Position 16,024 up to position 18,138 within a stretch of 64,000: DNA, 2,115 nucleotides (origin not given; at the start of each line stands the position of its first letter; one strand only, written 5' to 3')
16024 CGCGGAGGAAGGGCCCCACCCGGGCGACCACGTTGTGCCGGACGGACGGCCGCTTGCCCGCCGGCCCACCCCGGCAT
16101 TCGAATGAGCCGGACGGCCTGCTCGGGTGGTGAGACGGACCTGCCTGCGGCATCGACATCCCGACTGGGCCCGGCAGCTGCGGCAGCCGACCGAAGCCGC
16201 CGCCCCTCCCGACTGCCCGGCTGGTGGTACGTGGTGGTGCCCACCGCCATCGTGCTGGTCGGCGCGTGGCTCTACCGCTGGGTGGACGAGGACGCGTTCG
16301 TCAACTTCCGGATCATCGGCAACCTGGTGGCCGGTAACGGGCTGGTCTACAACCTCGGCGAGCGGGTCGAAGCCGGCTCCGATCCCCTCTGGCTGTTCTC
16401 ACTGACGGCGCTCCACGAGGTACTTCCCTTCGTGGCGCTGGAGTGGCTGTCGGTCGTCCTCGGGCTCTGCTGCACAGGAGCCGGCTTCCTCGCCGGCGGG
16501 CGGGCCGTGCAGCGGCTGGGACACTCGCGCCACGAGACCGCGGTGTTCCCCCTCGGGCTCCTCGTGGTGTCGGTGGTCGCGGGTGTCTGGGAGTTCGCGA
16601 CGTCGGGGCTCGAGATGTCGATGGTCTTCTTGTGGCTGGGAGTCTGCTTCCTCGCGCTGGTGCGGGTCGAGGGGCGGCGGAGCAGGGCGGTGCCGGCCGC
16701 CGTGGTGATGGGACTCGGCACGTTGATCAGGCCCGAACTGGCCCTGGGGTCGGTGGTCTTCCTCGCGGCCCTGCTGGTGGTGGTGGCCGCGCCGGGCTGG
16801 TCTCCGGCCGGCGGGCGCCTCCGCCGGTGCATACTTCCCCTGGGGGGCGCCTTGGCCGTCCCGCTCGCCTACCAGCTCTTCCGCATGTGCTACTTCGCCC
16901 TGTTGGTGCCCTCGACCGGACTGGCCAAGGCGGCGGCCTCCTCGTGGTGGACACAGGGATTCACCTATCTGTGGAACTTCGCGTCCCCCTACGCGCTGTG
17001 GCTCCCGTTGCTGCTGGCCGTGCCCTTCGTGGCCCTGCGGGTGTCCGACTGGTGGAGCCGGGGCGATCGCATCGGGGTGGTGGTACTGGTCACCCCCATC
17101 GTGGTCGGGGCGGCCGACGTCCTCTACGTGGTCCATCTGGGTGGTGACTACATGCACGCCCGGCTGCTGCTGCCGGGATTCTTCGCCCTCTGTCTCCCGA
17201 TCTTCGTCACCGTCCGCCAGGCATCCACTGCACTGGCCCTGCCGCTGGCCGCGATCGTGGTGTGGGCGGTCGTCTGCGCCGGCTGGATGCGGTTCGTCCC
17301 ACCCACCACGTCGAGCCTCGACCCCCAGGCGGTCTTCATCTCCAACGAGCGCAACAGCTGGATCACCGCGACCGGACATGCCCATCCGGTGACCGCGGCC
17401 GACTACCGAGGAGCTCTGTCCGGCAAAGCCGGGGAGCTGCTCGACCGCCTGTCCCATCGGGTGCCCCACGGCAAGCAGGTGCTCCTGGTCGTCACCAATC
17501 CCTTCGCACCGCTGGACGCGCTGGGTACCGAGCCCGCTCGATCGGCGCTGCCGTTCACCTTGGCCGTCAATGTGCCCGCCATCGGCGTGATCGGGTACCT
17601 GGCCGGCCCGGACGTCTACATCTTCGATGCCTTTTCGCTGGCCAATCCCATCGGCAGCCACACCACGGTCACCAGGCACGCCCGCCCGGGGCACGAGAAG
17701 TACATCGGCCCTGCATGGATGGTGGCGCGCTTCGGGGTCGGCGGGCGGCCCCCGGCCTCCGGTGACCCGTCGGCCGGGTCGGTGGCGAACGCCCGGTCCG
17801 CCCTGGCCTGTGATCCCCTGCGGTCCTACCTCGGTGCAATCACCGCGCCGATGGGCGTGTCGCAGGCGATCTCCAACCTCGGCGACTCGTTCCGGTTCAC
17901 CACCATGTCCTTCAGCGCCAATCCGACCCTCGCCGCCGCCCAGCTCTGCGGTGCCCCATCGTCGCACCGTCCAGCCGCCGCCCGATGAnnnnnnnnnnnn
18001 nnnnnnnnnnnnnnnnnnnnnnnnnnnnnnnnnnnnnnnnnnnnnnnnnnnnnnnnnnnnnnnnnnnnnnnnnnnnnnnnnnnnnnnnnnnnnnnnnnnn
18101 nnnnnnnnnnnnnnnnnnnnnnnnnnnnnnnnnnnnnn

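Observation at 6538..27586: Six clustered paralogues of an unassigned polytopic membrane-protein family with an invariant T-C-x-C-x-D motif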

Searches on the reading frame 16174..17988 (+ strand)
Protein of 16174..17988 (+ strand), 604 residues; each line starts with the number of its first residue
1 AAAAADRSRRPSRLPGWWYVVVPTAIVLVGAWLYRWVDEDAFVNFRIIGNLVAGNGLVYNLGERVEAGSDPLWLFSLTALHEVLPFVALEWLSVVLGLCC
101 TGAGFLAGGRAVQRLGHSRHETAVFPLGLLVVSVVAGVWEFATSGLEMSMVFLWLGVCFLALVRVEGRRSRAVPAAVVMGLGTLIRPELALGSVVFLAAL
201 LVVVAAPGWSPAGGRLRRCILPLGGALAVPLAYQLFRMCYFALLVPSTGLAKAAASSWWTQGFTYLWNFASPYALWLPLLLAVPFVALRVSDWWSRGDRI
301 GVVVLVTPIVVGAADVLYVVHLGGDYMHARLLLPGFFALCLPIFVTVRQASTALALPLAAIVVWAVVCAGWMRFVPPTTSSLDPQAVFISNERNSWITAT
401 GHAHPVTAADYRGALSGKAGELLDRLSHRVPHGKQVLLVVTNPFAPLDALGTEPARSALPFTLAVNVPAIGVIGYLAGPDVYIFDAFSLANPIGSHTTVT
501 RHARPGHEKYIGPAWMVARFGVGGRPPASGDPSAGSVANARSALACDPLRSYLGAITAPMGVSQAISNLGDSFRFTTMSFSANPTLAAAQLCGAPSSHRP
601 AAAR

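Call 8: search_protein_families(library=pfam, proteins=[window:16174-17988:+], max_evalue=0.01)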
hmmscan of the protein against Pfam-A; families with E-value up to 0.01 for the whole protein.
window:16174-17988:+ (604 aa): 0 families

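Call 41: search_protein_families(library=pfam, proteins=[window:16174-17988:+], max_evalue=10)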
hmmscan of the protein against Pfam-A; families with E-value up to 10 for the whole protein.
window:16174-17988:+ (604 aa): 0 families

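Call 45: find_homologous_proteins(query=window:16174-17988:+, max_evalue=0.001)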
Query window:16174-17988:+ (604 aa): 792 proteins with E <= 0.001 among 8000 candidates; the best 120 are listed.
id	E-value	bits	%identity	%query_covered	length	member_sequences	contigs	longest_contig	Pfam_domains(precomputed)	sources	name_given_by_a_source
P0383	0.0e+0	1344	100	100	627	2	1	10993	PF26371.1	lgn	-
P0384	2.9e-293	992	75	100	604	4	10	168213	PF26371.1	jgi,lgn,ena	jgi:arabinofuranosyltransferase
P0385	1.3e-290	983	72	100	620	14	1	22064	PF26371.1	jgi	jgi:arabinofuranosyltransferase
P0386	3.3e-289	979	73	99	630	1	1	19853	PF26371.1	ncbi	ncbi:MAG: hypothetical protein ACLQPH_06455 [Acidimicrobiales bacterium]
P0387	4.8e-287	972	76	94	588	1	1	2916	PF26371.1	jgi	jgi:arabinofuranosyltransferase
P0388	1.2e-286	970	73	98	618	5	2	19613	PF26371.1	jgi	jgi:arabinofuranosyltransferase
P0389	3.9e-286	969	74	98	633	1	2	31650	PF26371.1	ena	-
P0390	4.3e-286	968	72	97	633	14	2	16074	PF26371.1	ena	-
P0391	1.0e-285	967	71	99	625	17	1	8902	PF26371.1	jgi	jgi:arabinofuranosyltransferase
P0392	1.0e-284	964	74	96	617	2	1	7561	PF26371.1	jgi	jgi:arabinofuranosyltransferase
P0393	2.2e-283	959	74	96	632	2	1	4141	PF26371.1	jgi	jgi:arabinofuranosyltransferase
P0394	1.6e-280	950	70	100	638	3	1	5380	PF26371.1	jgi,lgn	jgi:arabinofuranosyltransferase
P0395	1.6e-279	947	72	97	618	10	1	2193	PF26371.1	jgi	jgi:arabinofuranosyltransferase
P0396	4.2e-279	945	71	98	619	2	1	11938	PF26371.1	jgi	jgi:arabinofuranosyltransferase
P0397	9.5e-278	941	72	97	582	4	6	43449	PF26371.1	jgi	jgi:arabinofuranosyltransferase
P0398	2.2e-277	940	72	99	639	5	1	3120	PF26371.1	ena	-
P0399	5.3e-277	938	71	98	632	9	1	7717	PF26371.1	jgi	jgi:arabinofuranosyltransferase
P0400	1.5e-276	937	72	97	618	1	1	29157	PF26371.1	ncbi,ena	-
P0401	4.6e-275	932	69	98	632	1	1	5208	PF26371.1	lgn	-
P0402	9.5e-275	931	72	97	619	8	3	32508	PF26371.1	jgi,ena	-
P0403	2.3e-274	930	70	97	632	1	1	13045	PF26371.1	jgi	jgi:arabinofuranosyltransferase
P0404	5.5e-274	928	70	98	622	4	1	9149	PF26371.1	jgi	jgi:arabinofuranosyltransferase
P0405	1.0e-272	924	70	99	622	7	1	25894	PF26371.1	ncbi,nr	ncbi:MAG TPA: hypothetical protein VG014_14630 [Acidimicrobiales bacterium]|nr:hypothetical protein 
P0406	5.2e-272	922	70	99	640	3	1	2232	PF26371.1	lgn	-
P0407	7.1e-272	921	68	100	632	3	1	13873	PF26371.1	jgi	jgi:arabinofuranosyltransferase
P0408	7.5e-272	921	70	96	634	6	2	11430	PF26371.1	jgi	jgi:arabinofuranosyltransferase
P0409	1.9e-271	920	73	93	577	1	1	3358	PF26371.1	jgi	jgi:arabinofuranosyltransferase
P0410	4.1e-271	919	73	93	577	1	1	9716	PF26371.1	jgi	-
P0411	4.2e-271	919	70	97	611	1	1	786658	PF26371.1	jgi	jgi:arabinofuranosyltransferase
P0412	8.8e-271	918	69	99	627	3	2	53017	PF26371.1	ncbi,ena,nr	ncbi:MAG TPA: hypothetical protein VND67_00930 [Acidimicrobiales bacterium]|nr:hypothetical protein 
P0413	1.1e-270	917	73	93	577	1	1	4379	PF26371.1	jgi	jgi:arabinofuranosyltransferase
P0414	9.3e-270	914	67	99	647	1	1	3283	PF26371.1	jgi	jgi:arabinofuranosyltransferase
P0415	1.9e-269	913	69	97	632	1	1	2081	PF26371.1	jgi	jgi:arabinofuranosyltransferase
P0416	2.9e-269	913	70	97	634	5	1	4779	PF26371.1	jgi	jgi:arabinofuranosyltransferase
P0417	4.3e-269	912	70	99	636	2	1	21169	PF26371.1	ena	-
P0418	4.6e-269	912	70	96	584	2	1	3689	PF26371.1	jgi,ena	-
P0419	5.1e-269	912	70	95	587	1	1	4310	PF26371.1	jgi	jgi:arabinofuranosyltransferase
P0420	6.3e-269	912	71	98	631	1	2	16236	PF26371.1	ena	-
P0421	1.9e-266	904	69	95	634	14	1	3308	PF26371.1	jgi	-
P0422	4.8e-266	902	69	97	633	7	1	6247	PF26371.1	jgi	jgi:arabinofuranosyltransferase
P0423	3.8e-265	899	71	93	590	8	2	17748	PF26371.1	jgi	jgi:arabinofuranosyltransferase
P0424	8.6e-265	898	69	99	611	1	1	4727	PF26371.1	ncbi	ncbi:MAG: hypothetical protein ACRDYE_08655 [Acidimicrobiales bacterium]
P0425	2.6e-264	896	70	96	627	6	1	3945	PF26371.1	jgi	-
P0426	5.7e-264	895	67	98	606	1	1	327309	PF26371.1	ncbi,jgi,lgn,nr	ncbi:MAG TPA: hypothetical protein VHU85_14550 [Acidimicrobiales bacterium]|jgi:arabinofuranosyltran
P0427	4.6e-263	892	67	99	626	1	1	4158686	PF26371.1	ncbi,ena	-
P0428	1.6e-262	891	67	98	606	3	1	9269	PF26371.1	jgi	jgi:arabinofuranosyltransferase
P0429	5.0e-262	889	71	94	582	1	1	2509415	PF26371.1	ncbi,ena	-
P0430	5.4e-262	889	68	97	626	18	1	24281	PF26371.1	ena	-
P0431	8.7e-262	888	66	98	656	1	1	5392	PF26371.1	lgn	-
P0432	6.8e-261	885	67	99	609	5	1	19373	PF26371.1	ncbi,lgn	ncbi:MAG TPA: hypothetical protein VGG43_09375 [Acidimicrobiales bacterium]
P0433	1.2e-259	881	67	99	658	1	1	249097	PF26371.1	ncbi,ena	-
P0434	3.2e-259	880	68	94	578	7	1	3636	PF26371.1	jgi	jgi:arabinofuranosyltransferase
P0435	4.1e-259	879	67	97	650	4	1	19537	PF26371.1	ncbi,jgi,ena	-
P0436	1.9e-258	877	71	93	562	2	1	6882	PF26371.1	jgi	jgi:arabinofuranosyltransferase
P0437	1.8e-257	874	67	98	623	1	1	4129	PF26371.1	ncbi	-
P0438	2.3e-257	874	68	97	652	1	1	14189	PF26371.1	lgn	-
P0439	2.7e-257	873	68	95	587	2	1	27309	PF26371.1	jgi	jgi:arabinofuranosyltransferase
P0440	4.0e-256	869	67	98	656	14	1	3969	PF26371.1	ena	-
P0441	1.4e-255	868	66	98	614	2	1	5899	PF26371.1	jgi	jgi:arabinofuranosyltransferase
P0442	1.7e-255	867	65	98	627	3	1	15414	PF26371.1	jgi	jgi:arabinofuranosyltransferase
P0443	2.2e-255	867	66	99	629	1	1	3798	PF26371.1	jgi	jgi:arabinofuranosyltransferase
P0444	9.7e-255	865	67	94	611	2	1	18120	PF26371.1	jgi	-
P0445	1.8e-254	864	68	97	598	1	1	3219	PF26371.1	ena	-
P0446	1.1e-253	861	65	99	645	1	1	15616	PF26371.1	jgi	-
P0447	1.5e-253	861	67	97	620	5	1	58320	PF26371.1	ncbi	ncbi:MAG: hypothetical protein ACYDDZ_02875 [Acidimicrobiales bacterium]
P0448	1.3e-252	858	66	96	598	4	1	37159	PF26371.1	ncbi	ncbi:MAG: hypothetical protein ABSB09_10370 [Acidimicrobiales bacterium]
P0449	6.7e-252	855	67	96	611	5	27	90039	PF26371.1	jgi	jgi:arabinofuranosyltransferase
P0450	3.2e-251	853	66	98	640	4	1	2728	PF26371.1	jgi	jgi:arabinofuranosyltransferase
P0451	7.2e-251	852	68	93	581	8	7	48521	PF26371.1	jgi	jgi:arabinofuranosyltransferase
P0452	9.6e-251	852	66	99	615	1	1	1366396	PF26371.1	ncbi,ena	-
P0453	1.1e-250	851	66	100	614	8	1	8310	PF26371.1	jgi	-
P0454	1.3e-250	851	67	94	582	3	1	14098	PF26371.1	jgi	-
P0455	5.2e-250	849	67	96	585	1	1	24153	PF26371.1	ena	-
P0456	7.6e-250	849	65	97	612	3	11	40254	PF26371.1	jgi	jgi:arabinofuranosyltransferase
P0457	6.8e-249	846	65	99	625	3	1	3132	PF26371.1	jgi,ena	-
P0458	7.2e-249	845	64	97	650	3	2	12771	PF26371.1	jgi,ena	-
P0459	9.1e-249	845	67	96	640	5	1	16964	PF26371.1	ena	-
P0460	1.6e-248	844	66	97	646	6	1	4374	PF26371.1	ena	-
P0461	5.4e-248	843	66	97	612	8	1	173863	PF26371.1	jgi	-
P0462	9.2e-248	842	66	93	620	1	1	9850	PF26371.1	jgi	jgi:arabinofuranosyltransferase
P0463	1.4e-247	841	64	99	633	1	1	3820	PF26371.1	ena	-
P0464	3.4e-247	840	65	96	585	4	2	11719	PF26371.1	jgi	jgi:arabinofuranosyltransferase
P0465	3.4e-247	840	66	96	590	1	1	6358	PF26371.1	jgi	jgi:arabinofuranosyltransferase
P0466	5.5e-247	839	66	96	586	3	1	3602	PF26371.1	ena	-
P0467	9.7e-247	838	67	95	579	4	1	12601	PF26371.1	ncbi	-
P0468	1.6e-246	838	65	96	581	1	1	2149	PF26371.1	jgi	jgi:arabinofuranosyltransferase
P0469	2.0e-246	837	64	97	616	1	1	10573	PF26371.1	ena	-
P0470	1.1e-244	832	65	96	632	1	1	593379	PF26371.1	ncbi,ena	-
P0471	1.1e-244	832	65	97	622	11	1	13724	PF26371.1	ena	-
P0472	1.4e-244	831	67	95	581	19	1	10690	PF26371.1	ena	-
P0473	2.9e-244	830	64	98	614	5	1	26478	PF26371.1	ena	-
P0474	3.8e-244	830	64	99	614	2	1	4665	PF26371.1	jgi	-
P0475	1.4e-243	828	66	94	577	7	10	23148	PF26371.1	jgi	jgi:arabinofuranosyltransferase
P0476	1.4e-243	828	64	96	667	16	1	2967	PF26371.1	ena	-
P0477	1.9e-243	828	63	98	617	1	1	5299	PF26371.1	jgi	jgi:arabinofuranosyltransferase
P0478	2.0e-243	827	64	99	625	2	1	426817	PF26371.1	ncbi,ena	-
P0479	3.7e-243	827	65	96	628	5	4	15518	PF26371.1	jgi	jgi:arabinofuranosyltransferase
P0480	1.9e-242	824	63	98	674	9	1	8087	PF26371.1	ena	-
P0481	4.0e-242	823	63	97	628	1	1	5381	PF26371.1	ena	-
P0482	5.1e-242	823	66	95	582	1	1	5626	PF26371.1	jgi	jgi:arabinofuranosyltransferase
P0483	3.2e-240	817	65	95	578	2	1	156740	PF26371.1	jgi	-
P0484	5.6e-240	816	64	94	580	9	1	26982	PF26371.1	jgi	-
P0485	6.6e-240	816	66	93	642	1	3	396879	PF26371.1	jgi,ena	-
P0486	8.3e-239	812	66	94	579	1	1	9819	PF26371.1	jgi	jgi:arabinofuranosyltransferase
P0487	1.5e-238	811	64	98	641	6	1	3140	PF26371.1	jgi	-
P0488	4.1e-238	810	65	99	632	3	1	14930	PF26371.1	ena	-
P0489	6.6e-238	809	62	98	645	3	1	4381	PF26371.1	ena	-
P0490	2.0e-237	808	63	98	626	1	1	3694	PF26371.1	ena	-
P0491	1.3e-236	805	65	93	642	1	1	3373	PF26371.1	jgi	-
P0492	1.3e-236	805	64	97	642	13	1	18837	PF26371.1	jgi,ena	-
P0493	1.5e-236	805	65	93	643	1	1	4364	PF26371.1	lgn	-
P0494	7.1e-236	803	66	94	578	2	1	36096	PF26371.1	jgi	jgi:arabinofuranosyltransferase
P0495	1.2e-234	798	63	97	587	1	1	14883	PF26371.1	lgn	-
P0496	2.4e-234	797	63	93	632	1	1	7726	PF26371.1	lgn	-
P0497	6.7e-234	796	63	98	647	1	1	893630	PF26371.1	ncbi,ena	-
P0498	7.3e-233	793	63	94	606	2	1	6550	PF26371.1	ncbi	-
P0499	7.3e-233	793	64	95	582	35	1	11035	PF26371.1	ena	-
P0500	7.3e-229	779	64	96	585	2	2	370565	PF26371.1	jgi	jgi:arabinofuranosyltransferase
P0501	4.1e-226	770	60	98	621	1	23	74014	PF26371.1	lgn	-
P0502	8.5e-226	769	63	96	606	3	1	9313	PF26371.1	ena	-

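Call 46: search_solved_structures(query=window:16174-17988:+, max_evalue=1, show_alignments=1)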
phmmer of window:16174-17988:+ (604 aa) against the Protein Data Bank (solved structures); distinct sequences matched with E-value up to 1: 2.
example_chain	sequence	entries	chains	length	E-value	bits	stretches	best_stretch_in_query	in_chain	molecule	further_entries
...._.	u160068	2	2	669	5.5e-66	226.4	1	15-595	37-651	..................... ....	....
3lxf_A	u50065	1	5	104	0.86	11.1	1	407-442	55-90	Ferredoxin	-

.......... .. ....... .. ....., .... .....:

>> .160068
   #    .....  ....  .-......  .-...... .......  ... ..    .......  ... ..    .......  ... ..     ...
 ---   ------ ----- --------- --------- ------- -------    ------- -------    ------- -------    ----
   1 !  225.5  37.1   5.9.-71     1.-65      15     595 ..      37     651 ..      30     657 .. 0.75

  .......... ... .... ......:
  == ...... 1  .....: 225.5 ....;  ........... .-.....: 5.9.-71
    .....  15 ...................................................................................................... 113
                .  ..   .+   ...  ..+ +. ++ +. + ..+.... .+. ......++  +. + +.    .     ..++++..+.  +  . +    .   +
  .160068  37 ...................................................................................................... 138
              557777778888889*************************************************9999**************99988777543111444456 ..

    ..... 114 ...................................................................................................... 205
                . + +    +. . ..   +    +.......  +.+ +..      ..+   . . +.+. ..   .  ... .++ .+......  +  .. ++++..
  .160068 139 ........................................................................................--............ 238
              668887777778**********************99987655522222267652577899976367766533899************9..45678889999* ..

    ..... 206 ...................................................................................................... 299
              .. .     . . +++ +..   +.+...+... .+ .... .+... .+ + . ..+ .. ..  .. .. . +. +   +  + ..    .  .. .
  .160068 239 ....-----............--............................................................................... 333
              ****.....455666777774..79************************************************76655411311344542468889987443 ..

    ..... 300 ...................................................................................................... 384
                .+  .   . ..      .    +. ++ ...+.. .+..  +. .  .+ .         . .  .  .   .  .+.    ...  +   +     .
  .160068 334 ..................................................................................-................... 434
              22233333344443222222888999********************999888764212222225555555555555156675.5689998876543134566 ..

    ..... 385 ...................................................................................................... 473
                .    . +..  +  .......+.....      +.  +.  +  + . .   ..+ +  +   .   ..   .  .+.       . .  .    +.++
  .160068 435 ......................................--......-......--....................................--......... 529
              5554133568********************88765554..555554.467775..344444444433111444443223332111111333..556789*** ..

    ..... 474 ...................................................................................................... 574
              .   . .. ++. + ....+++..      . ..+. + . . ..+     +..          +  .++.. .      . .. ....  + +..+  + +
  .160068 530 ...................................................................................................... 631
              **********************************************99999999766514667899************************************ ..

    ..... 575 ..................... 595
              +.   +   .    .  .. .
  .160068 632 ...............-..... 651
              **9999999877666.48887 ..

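Call 47: search_protein_families(library=ncbifam, proteins=[window:16174-17988:+, P0384], max_evalue=1)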
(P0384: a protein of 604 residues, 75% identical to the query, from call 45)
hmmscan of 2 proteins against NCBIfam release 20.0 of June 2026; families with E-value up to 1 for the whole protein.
window:16174-17988:+ (604 aa): 1 family
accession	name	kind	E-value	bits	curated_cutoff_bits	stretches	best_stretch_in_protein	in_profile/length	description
NF041481.1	beta_arabfuran_tase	equivalog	1.7e-71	241.1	1050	1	13-588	3-622/633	terminal beta-(1->2)-arabinofuranosyltransferase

P0384 (604 aa): 1 family
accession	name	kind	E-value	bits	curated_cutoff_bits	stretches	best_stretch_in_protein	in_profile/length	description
NF041481.1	beta_arabfuran_tase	equivalog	1.5e-70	238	1050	1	13-585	3-619/633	terminal beta-(1->2)-arabinofuranosyltransferase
